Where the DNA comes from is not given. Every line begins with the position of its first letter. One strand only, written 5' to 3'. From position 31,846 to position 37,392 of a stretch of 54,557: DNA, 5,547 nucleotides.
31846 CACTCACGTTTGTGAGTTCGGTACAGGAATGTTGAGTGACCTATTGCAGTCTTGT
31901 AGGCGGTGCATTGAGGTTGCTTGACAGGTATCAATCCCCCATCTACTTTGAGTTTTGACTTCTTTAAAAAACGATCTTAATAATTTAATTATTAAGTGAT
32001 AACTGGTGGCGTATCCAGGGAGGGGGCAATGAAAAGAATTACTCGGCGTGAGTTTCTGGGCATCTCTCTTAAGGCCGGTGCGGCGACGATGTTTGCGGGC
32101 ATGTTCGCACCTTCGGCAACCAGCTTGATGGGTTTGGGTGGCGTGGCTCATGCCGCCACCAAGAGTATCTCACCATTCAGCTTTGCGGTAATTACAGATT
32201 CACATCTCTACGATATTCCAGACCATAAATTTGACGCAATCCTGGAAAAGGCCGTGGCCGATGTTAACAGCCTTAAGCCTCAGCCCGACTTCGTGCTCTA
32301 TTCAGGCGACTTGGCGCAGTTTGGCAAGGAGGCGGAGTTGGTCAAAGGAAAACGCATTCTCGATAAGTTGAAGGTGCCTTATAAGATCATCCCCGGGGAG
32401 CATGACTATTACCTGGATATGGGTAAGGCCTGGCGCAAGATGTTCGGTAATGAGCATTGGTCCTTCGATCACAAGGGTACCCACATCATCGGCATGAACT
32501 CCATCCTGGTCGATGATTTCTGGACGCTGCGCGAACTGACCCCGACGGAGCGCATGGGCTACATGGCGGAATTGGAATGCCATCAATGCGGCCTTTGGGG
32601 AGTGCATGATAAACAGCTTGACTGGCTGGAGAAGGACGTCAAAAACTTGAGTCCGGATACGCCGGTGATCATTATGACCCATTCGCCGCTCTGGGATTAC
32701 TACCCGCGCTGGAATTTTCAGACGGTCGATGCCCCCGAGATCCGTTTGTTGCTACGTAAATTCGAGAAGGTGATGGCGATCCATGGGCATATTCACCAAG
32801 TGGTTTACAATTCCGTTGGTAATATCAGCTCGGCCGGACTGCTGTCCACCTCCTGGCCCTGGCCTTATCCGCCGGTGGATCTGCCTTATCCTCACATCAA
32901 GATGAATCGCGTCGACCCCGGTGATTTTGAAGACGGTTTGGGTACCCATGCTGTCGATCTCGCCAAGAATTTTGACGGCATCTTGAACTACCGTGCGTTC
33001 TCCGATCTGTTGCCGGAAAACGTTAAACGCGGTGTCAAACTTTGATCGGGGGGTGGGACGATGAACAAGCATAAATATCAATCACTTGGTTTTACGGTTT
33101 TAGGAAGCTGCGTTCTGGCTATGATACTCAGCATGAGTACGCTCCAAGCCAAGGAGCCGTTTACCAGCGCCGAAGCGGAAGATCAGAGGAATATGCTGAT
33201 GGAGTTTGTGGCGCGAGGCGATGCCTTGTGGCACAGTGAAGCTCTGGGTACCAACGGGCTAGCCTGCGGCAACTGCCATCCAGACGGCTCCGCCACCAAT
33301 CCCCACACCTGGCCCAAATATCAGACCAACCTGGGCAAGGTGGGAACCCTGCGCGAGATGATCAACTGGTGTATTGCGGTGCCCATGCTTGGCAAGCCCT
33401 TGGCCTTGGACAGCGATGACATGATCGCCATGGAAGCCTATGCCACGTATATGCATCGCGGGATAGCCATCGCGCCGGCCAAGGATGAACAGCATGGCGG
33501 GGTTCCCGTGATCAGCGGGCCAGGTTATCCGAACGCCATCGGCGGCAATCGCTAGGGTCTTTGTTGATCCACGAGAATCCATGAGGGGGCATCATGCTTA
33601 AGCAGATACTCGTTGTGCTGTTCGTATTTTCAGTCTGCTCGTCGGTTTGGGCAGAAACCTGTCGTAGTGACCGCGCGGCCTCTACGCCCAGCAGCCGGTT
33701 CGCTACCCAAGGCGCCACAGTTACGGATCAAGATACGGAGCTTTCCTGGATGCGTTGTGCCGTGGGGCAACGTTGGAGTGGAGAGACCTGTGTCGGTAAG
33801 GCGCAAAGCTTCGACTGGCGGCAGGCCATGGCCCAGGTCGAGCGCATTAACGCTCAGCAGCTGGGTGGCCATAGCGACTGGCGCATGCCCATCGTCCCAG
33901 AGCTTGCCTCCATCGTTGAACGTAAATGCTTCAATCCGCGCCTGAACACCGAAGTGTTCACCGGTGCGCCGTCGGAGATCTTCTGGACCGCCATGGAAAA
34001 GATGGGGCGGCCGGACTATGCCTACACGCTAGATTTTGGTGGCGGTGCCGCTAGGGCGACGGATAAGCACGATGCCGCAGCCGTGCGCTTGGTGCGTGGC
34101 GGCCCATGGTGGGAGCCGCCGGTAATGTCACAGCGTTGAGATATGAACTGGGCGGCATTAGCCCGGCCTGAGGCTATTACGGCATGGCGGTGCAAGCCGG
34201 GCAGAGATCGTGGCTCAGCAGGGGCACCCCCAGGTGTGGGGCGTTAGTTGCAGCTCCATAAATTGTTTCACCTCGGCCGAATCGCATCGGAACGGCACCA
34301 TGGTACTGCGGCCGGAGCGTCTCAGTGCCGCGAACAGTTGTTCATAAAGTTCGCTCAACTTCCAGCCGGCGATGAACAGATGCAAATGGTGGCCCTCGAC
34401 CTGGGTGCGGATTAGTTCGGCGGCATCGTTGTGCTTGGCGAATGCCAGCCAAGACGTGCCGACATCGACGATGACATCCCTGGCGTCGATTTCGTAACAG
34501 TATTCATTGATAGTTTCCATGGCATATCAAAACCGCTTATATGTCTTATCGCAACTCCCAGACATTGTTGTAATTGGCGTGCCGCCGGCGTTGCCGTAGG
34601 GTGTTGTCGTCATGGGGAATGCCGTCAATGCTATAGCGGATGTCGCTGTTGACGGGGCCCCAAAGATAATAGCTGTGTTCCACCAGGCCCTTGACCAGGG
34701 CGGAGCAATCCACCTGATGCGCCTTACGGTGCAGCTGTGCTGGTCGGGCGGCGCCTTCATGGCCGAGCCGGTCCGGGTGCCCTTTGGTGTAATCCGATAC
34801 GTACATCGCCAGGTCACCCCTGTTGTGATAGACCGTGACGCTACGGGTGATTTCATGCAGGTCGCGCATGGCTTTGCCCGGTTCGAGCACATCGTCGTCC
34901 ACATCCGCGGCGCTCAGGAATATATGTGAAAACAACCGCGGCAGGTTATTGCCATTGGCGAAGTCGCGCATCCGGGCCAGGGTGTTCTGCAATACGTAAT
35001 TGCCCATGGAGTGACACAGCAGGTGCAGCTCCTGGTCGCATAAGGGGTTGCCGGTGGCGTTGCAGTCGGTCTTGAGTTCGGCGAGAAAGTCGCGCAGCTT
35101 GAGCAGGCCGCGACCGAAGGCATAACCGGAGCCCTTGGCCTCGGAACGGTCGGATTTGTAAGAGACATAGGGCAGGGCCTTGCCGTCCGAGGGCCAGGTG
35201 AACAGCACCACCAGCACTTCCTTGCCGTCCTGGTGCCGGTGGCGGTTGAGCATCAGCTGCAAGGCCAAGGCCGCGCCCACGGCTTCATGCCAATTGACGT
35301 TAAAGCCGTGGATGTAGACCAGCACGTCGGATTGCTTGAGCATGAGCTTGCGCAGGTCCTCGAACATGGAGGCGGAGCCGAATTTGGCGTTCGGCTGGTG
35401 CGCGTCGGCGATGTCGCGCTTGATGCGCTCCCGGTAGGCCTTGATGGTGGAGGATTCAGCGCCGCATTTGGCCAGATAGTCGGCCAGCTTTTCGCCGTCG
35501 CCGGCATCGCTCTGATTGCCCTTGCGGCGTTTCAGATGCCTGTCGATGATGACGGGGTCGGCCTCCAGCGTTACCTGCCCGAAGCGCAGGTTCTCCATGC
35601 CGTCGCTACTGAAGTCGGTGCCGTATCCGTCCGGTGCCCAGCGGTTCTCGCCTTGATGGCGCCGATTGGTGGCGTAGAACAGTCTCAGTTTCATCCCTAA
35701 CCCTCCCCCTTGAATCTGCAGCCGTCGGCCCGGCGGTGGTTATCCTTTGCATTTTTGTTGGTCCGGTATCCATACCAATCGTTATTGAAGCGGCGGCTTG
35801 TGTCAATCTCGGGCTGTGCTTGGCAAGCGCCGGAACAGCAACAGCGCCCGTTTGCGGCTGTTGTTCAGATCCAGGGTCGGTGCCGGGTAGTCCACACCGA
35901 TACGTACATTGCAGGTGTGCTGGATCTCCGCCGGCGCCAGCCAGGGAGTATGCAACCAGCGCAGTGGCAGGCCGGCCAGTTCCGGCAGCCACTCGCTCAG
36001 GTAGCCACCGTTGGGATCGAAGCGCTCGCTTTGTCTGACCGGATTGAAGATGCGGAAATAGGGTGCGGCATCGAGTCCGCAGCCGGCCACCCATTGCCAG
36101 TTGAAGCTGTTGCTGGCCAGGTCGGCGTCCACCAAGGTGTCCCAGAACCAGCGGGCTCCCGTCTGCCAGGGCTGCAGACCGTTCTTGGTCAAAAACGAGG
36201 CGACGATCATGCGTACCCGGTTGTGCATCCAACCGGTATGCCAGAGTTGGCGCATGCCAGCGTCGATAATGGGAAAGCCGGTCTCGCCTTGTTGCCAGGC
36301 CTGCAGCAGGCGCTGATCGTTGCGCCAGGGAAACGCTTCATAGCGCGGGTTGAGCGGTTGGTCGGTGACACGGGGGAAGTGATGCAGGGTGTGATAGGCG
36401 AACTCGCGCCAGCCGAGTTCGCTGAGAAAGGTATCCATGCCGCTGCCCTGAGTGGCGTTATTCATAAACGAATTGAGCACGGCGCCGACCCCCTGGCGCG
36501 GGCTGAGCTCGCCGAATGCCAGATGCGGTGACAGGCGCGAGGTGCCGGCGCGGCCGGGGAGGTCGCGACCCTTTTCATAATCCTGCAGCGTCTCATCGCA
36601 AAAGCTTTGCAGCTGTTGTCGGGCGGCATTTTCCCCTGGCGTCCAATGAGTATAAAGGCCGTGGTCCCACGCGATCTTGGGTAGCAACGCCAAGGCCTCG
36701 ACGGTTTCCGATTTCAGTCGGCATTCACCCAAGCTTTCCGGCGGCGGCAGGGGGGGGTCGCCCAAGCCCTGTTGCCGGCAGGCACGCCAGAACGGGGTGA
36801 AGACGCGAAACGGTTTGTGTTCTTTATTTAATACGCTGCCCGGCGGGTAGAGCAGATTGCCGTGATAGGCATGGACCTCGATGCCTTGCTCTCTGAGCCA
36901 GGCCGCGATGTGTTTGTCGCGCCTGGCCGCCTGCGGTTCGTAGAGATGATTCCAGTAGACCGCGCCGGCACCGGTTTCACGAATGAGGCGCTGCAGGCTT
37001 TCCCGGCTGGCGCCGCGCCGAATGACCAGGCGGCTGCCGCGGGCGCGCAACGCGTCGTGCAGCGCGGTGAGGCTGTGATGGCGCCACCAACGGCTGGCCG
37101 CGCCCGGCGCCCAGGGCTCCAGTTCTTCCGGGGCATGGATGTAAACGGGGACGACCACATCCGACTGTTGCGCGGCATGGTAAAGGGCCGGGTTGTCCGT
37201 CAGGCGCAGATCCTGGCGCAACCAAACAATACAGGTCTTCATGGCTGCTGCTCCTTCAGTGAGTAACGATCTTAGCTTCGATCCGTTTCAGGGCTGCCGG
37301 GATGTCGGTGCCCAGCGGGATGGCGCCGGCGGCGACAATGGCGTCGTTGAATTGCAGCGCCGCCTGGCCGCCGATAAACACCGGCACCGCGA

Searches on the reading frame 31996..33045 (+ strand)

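Call 29: search_protein_families(library=pfam, proteins=[window:31996-33045:+], max_evalue=0.0001)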
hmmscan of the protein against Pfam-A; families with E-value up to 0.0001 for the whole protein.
window:31996-33045:+ (349 aa): 1 family
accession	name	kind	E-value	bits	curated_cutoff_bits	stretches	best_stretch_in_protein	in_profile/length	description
PF00149.33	Metallophos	-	1.7e-13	51.9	21.5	1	62-268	2-190/191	Calcineurin-like phosphoesterase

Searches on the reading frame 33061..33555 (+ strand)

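Call 29: search_protein_families(library=pfam, proteins=[window:33061-33555:+], max_evalue=0.0001)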
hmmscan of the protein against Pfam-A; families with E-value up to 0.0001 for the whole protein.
window:33061-33555:+ (164 aa): 1 family
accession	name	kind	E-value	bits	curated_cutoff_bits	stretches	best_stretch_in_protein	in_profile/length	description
PF21342.2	SoxA-TsdA_cyt-c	-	1.9e-12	47.4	27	1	52-137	1-88/88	SoxA/TsdA, cytochrome c domain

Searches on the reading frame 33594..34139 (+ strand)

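Call 29: search_protein_families(library=pfam, proteins=[window:33594-34139:+], max_evalue=0.0001)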
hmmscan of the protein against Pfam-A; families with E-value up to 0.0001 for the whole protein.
window:33594-34139:+ (181 aa): 1 family
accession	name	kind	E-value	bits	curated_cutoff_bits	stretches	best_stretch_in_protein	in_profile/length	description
PF07603.17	Lcl_C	-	2.8e-31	108.7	34.9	1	42-168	2-117/117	Lcl C-terminal domain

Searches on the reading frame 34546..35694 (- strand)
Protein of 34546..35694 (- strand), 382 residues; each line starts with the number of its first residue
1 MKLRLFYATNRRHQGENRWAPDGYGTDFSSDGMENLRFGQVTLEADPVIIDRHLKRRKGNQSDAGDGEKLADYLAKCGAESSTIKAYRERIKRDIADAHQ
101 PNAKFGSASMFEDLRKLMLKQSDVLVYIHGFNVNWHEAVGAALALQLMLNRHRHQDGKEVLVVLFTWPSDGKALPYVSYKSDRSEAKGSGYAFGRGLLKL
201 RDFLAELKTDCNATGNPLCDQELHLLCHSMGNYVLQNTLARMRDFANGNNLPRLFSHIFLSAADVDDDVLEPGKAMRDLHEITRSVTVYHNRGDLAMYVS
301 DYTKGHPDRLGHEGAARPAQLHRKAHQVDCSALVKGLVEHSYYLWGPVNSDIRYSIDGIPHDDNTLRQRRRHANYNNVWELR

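Call 29: search_protein_families(library=pfam, proteins=[window:34546-35694:-], max_evalue=0.0001)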
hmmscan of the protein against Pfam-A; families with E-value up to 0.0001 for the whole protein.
window:34546-35694:- (382 aa): 1 family
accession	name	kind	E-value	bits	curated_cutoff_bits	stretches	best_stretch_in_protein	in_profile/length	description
PF05990.18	DUF900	-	4.7e-25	88.9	20.5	1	115-343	10-218/232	Alpha/beta hydrolase of unknown function (DUF900)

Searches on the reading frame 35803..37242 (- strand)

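Call 29: search_protein_families(library=pfam, proteins=[window:35803-37242:-], max_evalue=0.0001)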
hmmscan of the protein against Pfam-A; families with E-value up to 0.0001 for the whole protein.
window:35803-37242:- (479 aa): 2 families
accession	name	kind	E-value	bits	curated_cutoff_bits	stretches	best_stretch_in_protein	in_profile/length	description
PF03441.19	FAD_binding_7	-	1.8e-87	292.5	27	1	272-469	1-200/203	FAD binding domain of DNA photolyase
PF00875.24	DNA_photolyase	-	6.5e-56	189.2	26.6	1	5-168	2-163/164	DNA photolyase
